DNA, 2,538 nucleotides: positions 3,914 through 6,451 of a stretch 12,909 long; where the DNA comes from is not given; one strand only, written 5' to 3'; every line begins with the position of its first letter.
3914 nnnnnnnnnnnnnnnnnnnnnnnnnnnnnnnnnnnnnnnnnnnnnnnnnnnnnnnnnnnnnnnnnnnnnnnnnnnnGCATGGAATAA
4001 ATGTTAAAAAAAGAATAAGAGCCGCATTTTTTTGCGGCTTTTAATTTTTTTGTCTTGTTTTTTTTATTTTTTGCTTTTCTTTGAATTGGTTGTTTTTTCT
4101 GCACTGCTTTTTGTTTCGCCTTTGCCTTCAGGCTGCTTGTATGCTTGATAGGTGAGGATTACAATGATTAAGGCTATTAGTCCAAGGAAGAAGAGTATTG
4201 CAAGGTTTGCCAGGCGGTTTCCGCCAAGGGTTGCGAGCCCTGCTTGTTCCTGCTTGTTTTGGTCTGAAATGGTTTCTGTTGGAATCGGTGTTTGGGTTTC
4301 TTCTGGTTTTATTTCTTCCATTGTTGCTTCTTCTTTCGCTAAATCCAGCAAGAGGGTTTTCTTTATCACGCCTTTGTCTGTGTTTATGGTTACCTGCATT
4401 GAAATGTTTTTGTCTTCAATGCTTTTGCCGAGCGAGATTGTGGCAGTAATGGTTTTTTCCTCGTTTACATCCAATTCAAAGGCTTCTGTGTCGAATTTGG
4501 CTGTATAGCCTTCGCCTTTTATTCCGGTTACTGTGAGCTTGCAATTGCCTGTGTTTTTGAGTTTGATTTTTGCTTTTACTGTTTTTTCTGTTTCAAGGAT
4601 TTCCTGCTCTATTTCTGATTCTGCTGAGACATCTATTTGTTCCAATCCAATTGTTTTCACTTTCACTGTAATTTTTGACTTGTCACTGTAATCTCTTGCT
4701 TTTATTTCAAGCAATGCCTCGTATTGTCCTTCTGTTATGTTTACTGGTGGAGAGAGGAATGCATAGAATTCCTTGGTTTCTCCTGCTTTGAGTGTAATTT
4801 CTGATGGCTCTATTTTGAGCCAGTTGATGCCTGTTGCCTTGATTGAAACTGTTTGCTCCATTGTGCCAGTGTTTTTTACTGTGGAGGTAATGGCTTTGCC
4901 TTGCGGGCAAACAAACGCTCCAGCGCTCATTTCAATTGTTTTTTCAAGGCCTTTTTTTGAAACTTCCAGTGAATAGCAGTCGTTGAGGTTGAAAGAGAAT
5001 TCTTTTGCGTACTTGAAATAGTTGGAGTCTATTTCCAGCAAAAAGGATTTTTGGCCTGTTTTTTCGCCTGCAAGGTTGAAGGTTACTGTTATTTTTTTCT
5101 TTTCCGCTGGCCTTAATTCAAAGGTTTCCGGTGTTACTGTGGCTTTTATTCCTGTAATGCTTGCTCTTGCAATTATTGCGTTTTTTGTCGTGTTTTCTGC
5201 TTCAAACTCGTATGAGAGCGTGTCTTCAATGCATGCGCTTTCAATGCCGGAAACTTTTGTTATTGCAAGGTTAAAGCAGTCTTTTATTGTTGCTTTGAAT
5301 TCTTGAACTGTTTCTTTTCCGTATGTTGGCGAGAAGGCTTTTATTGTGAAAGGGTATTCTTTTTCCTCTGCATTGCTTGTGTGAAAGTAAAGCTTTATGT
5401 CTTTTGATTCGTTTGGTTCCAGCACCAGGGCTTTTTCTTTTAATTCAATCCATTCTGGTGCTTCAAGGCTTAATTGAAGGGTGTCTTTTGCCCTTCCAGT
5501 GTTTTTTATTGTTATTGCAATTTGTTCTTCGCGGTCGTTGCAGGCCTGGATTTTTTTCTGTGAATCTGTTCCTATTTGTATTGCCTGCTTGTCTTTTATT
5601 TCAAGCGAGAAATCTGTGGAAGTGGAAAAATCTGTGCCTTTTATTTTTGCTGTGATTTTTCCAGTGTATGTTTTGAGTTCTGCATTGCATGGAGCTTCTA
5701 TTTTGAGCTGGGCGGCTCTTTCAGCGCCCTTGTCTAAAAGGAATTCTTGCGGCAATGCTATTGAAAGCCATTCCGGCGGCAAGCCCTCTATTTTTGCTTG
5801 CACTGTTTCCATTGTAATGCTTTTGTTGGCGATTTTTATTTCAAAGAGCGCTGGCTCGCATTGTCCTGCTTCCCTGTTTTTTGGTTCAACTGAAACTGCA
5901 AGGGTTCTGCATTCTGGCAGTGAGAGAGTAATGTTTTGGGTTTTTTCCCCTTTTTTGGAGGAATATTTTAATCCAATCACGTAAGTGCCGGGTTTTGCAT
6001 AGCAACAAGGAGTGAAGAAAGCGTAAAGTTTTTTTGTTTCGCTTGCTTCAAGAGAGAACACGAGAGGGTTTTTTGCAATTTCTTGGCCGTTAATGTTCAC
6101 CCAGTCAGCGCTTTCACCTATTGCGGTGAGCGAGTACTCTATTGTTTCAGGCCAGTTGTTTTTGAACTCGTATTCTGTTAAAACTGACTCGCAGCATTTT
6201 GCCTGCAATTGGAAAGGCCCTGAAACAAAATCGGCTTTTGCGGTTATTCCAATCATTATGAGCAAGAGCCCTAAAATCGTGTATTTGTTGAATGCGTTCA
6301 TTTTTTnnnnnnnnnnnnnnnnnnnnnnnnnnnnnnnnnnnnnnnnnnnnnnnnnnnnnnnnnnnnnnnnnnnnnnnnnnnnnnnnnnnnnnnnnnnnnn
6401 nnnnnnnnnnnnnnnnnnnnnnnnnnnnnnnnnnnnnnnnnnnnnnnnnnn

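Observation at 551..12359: The whole locus is an all-secreted convergent island with no enzymes: candidate multi-component cell-surface/attachment system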

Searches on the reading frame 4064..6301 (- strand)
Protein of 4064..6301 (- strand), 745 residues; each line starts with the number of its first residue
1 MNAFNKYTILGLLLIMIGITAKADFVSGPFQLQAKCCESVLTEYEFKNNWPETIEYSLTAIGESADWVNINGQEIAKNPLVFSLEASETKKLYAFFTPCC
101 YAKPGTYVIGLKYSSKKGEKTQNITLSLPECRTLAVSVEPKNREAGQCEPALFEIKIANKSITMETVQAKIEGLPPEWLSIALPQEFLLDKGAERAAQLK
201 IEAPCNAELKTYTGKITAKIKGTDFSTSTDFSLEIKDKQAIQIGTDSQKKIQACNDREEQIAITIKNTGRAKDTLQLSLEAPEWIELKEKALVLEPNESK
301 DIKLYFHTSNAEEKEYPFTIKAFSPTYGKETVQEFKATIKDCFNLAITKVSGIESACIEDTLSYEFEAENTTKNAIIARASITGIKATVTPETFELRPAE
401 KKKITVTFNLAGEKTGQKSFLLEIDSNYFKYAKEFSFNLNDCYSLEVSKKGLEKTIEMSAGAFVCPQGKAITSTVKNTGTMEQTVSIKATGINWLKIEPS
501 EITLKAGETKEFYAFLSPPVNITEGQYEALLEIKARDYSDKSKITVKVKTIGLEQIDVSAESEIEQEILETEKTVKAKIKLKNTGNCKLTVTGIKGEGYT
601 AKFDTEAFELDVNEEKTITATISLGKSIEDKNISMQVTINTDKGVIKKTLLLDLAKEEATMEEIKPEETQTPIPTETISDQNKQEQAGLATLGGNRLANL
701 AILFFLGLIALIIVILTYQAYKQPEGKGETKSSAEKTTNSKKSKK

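Call 3: search_protein_families(library=pfam, proteins=[window:4064-6301:-], max_evalue=0.1)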
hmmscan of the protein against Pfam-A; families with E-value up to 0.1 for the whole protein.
window:4064-6301:- (745 aa): 14 families
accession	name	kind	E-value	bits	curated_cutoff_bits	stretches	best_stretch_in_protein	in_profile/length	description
PF22067.2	Cep192_D3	-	1.5e-13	51.1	27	1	387-421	46-80/99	Cep192 domain 3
PF11614.14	FixG_C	-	3.5e-13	50.2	25.6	1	474-550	38-114/119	IG-like fold at C-terminal of FixG, putative oxidoreductase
PF22544.2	HYDIN_VesB_CFA65-like_Ig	-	1.4e-10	41.7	25.5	1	359-426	18-88/100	HYDIN/CFA65/VesB-like, Ig-like domain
PF06280.18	fn3_5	-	9.7e-08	33.1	27.6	0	372-412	42-82/112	Fn3-like domain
PF07610.17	DUF1573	-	5.7e-06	26.7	26.1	2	563-646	7-90/98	Protein of unknown function (DUF1573)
PF17766.7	fn3_6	-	2.2e-05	25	26.4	0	381-417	41-78/99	Fibronectin type-III domain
PF22073.2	Cep192_D4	-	7e-05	23.4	35.5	0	241-321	16-93/112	Cep192 domain 4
PF10633.15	NPCBM_assoc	-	0.00072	20.1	24.4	0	469-533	7-75/78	NPCBM-associated, NEW3 domain of alpha-galactosidase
PF22060.2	Cep192_D1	-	0.00091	19.4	27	1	232-331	8-106/123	Cep192 domain 1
PF00635.32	Motile_Sperm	-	0.0043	17.4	25.9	0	472-513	23-64/109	MSP (Major sperm protein) domain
PF24501.1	Ig_TMEM131L_5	-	0.015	15.5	27.8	0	291-308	31-48/66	TMEM131L fifth Ig-like domain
PF12698.13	ABC2_membrane_3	-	0.043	13.4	31.6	0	606-712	87-179/347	ABC-2 family transporter protein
PF15780.11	ASH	-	0.061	13.9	27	0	374-424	40-88/98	Abnormal spindle-like microcephaly-assoc'd, ASPM-SPD-2-Hydin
PF22074.2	Cep192_D5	-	0.093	12.7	27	0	387-414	59-86/178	Cep192 domain 5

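Call 4: search_protein_families(library=ncbifam, proteins=[window:4064-6301:-], max_evalue=0.1)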
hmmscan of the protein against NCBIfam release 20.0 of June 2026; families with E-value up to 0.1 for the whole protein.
window:4064-6301:- (745 aa): 2 families
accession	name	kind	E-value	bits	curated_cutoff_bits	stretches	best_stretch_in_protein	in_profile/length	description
NF041740.1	choice_anch_T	equivalog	8.1e-12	44.8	70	2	119-326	23-241/259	choice-of-anchor T family protein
NF012200.0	choice_anch_D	domain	1.5e-05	25.5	45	0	555-627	16-90/108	choice-of-anchor D domain-containing protein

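Call 5: find_encoding_contigs(protein=window:4064-6301:-, flank=10000, max_places=6)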
Protein window:4064-6301:- (745 aa): no gene with exactly this product is on record in the collection.

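Call 18: search_solved_structures(query=window:4064-6301:-, max_evalue=1)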
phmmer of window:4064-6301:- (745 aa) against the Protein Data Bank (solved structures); distinct sequences matched with E-value up to 1: 5.
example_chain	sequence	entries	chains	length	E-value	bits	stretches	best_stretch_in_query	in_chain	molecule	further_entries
9vbo_E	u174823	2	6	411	0.03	15.8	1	412-493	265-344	3-oxoacyl-[acyl-carrier-protein (ACP)] synthase III domain protein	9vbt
3t51_B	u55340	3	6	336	0.051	15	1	158-246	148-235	Cation efflux system protein CusB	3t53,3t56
3h94_A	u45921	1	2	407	0.078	14.4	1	158-246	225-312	Cation efflux system protein cusB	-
3ne5_B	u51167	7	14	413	0.081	14.3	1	158-246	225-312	Cation efflux system protein cusB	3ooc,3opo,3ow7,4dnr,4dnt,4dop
2cwr_A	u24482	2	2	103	0.61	11.4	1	48-128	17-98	chitinase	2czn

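Call 23: find_homologous_proteins(query=window:4064-6301:-, max_evalue=0.001)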
Query window:4064-6301:- (745 aa): 15 proteins with E <= 0.001 among 8000 candidates.
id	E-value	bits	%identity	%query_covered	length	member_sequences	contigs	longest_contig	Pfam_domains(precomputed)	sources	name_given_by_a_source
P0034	0.0e+0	1615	100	100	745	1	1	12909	PF11614.15,PF06280.19,PF07610.18,PF17766.8,PF22067.3,PF22544.3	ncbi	ncbi:MAG: hypothetical protein QXK06_05115 [Candidatus Diapherotrites archaeon]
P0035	0.0e+0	1191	72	99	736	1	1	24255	PF22073.3,PF11614.15,PF06280.19,PF22067.3,PF22544.3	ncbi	ncbi:MAG: hypothetical protein V1493_06755 [Candidatus Diapherotrites archaeon]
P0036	0.0e+0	1180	72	99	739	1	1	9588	PF22073.3,PF11614.15,PF07610.18,PF22067.3,PF10633.16,PF22544.3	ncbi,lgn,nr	ncbi:MAG: hypothetical protein NT067_00580 [Candidatus Diapherotrites archaeon]|nr:hypothetical prot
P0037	7.4e-227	773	48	88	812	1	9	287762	PF22073.3,PF11614.15,PF22067.3,PF22544.3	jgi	-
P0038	5.5e-213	727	45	100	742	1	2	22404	PF11614.15,PF22067.3,PF22544.3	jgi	-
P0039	8.2e-213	727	47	91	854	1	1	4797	PF11614.15,PF07610.18,PF22067.3,PF26187.1,PF22544.3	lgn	-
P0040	1.8e-207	709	47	93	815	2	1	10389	PF22073.3,PF11614.15,PF22067.3,PF22544.3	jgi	-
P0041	2.4e-204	699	48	91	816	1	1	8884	PF11614.15,PF22067.3,PF22544.3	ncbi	-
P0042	1.3e-105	372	31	99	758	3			PF22073.3,PF11614.15,PF22076.3,PF22067.3,PF10633.16,PF22544.3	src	-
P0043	8.6e-76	274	30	96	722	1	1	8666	PF22076.3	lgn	-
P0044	6.3e-67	244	29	82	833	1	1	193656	PF11614.15,PF06280.19,PF24798.3,PF22067.3,PF10633.16,PF22544.3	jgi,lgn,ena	-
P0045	2.8e-62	229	28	72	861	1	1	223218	PF22076.3,PF24053.2,PF22067.3,PF26187.1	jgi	jgi:hypothetical protein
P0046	2.0e-25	107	27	43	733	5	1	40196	PF11614.15,PF10633.16,PF22544.3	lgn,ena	-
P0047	5.5e-23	99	23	69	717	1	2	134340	PF11614.15,PF06280.19,PF24156.3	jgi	jgi:uncharacterized membrane protein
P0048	6.5e-11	59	21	63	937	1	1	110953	PF11614.15,PF06936.17,PF17963.8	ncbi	ncbi:MAG: Ig-like domain-containing protein [archaeon]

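Call 24: find_encoding_contigs(protein=P0044, flank=10000, max_places=1)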
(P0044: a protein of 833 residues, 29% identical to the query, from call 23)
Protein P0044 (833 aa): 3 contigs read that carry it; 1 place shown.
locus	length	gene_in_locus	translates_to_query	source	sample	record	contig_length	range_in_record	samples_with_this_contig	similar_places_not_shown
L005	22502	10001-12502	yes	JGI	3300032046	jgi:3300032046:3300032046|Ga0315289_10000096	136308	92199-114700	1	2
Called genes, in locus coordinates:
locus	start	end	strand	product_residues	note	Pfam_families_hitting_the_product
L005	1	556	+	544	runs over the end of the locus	-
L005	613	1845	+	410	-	PF00155:Aminotran_1_2 (weak), PF00266:Aminotran_5, PF01041:DegT_DnrJ_EryC1 (weak), PF01053:Cys_Met_Meta_PP (weak)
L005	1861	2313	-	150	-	PF04073:tRNA_edit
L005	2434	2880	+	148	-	PF23951:DUF7282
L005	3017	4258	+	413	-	-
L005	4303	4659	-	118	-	PF25212:HVO_A0114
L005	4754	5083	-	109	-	PF24839:DUF7718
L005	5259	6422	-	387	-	PF00438:S-AdoMet_synt_N, PF02772:S-AdoMet_synt_M, PF02773:S-AdoMet_synt_C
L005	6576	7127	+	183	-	PF12844:HTH_19 (weak), PF13560:HTH_31, PF01381:HTH_3, PF00571:CBS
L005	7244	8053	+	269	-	-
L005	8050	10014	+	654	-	-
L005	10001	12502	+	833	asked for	PF06280:fn3_5 (faint), PF22544:HYDIN_VesB_CFA65-like_Ig (faint), PF11614:FixG_C (faint), PF22067:Cep192_D3 (faint), PF10633:NPCBM_assoc (faint), PF24798:Ig-CFAP74_4th (faint)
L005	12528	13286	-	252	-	PF01978:TrmB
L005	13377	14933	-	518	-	PF01464:SLT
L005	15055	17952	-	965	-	-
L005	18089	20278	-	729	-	PF13715:CarbopepD_reg_2 (faint)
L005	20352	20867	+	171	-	PF00881:Nitroreductase, PF14512:TM1586_NiRdase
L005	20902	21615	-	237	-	PF00708:Acylphosphatase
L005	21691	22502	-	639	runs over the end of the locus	PF00270:DEAD (faint), PF04851:ResIII (faint), PF06733:DEAD_2, PF13307:Helicase_C_2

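Call 25: find_encoding_contigs(protein=P0045, flank=10000, max_places=1)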
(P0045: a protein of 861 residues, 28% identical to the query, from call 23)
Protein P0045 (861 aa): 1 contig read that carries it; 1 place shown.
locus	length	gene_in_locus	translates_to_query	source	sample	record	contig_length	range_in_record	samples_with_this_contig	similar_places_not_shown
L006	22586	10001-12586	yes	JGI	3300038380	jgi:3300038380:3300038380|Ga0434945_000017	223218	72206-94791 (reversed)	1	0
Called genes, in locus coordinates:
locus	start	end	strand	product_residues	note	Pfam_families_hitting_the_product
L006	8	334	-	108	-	PF01588:tRNA_bind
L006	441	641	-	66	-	-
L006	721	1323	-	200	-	PF13263:PHP_C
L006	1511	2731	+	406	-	PF00266:Aminotran_5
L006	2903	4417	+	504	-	-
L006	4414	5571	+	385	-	-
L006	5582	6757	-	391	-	PF00438:S-AdoMet_synt_N, PF02772:S-AdoMet_synt_M, PF02773:S-AdoMet_synt_C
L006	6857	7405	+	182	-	PF12844:HTH_19 (weak), PF01381:HTH_3, PF00571:CBS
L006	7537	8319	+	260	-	-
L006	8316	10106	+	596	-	PF17753:Ig_mannosidase (faint)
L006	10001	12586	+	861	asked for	PF22076:Cep192_D6 (faint), PF22067:Cep192_D3 (faint), PF26187:Ig_NPHP4_4th (faint), PF24053:DUF7356 (faint)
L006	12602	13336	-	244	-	PF01978:TrmB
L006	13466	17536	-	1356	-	PF01464:SLT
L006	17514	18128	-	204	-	-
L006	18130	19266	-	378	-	-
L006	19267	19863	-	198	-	-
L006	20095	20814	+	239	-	-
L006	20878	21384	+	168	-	PF14512:TM1586_NiRdase, PF00881:Nitroreductase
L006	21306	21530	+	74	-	-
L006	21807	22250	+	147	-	-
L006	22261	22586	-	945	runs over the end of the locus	PF00133:tRNA-synt_1, PF01921:tRNA-synt_1f (faint), PF09334:tRNA-synt_1g, PF01406:tRNA-synt_1e (weak), PF08264:Anticodon_1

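Call 26: find_encoding_contigs(protein=P0035, flank=10000, max_places=1)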
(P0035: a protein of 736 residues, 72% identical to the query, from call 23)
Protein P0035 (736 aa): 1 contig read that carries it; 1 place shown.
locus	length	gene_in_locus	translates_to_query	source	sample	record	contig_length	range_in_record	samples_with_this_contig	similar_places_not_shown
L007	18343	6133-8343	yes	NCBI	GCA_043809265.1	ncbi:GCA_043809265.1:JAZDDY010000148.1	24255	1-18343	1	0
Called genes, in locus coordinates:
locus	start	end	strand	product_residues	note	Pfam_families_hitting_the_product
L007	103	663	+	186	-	PF12844:HTH_19, PF13560:HTH_31, PF01381:HTH_3, PF00571:CBS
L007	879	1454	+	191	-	-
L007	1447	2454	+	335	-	-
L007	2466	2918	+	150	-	-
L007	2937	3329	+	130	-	-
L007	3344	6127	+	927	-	PF10633:NPCBM_assoc (faint), PF06030:WxLIP_PGBD (faint)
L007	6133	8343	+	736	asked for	PF06280:fn3_5 (faint), PF11614:FixG_C (faint), PF22073:Cep192_D4 (faint), PF22544:HYDIN_VesB_CFA65-like_Ig (faint), PF22067:Cep192_D3 (faint)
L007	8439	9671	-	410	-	-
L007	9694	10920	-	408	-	-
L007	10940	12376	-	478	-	-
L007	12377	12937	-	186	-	-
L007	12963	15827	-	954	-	PF02369:Big_1 (faint)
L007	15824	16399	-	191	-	-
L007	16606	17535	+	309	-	PF00890:FAD_binding_2 (faint), PF01134:GIDA (faint), PF01266:DAO (faint), PF01494:FAD_binding_3 (faint), PF01946:Thi4 (faint), PF07992:Pyr_redox_2, PF13738:Pyr_redox_3, PF00070:Pyr_redox, +3 more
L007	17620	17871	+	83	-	-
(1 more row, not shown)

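Call 44: find_encoding_contigs(protein=P0047, flank=8000, max_places=1)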
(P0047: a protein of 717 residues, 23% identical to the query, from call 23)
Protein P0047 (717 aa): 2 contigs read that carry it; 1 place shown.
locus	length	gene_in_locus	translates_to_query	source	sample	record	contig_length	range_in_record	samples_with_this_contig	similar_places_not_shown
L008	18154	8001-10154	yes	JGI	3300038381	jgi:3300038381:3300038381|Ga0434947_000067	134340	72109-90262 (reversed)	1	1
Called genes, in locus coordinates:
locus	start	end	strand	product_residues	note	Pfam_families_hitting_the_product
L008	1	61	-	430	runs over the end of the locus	PF00082:Peptidase_S8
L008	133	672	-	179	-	PF00857:Isochorismatase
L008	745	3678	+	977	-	PF00133:tRNA-synt_1, PF01406:tRNA-synt_1e (faint), PF09334:tRNA-synt_1g, PF08264:Anticodon_1, PF19302:DUF5915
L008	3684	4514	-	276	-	PF04893:Yip1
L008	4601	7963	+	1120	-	PF07495:Y_Y_Y (faint), PF07705:CARDB (faint)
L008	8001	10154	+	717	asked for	PF11614:FixG_C (faint), PF06280:fn3_5 (faint), PF24156:DUF7407 (faint)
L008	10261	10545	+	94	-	PF01176:eIF-1a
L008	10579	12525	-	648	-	PF16177:ACAS_N, PF00501:AMP-binding, PF13193:AMP-binding_C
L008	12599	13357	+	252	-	PF00590:TP_methylase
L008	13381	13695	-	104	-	-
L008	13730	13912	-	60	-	PF01246:Ribosomal_L24e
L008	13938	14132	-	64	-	PF01200:Ribosomal_S28e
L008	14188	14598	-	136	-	PF01248:Ribosomal_L7Ae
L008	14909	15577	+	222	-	PF05362:Lon_C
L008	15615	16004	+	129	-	PF04892:VanZ-LLP1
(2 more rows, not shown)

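Call 45: find_encoding_contigs(protein=P0048, flank=8000, max_places=1)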
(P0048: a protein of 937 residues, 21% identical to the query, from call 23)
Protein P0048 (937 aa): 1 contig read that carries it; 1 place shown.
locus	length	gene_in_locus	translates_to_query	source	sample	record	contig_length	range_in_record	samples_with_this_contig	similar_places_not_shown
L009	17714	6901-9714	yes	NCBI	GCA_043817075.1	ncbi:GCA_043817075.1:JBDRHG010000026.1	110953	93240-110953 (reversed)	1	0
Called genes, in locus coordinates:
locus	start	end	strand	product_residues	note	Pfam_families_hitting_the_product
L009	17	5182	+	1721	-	PF13948:DUF4215, PF07705:CARDB (faint), PF18911:PKD_4 (weak), PF00801:PKD, PF18911:PKD_4, PF22352:K319L-like_PKD, PF00801:PKD, PF18911:PKD_4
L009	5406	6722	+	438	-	PF15418:DUF4625 (faint), PF10633:NPCBM_assoc (faint)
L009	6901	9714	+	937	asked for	PF11614:FixG_C (faint), PF06936:Selenoprotein_S (faint), PF17963:Big_9 (faint)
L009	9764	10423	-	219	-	-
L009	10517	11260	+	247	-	PF01978:TrmB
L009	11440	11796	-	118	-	PF02643:DUF192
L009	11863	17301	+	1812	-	-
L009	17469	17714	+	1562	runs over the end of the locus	PF00082:Peptidase_S8, PF11617:Cu-binding_MopE (weak)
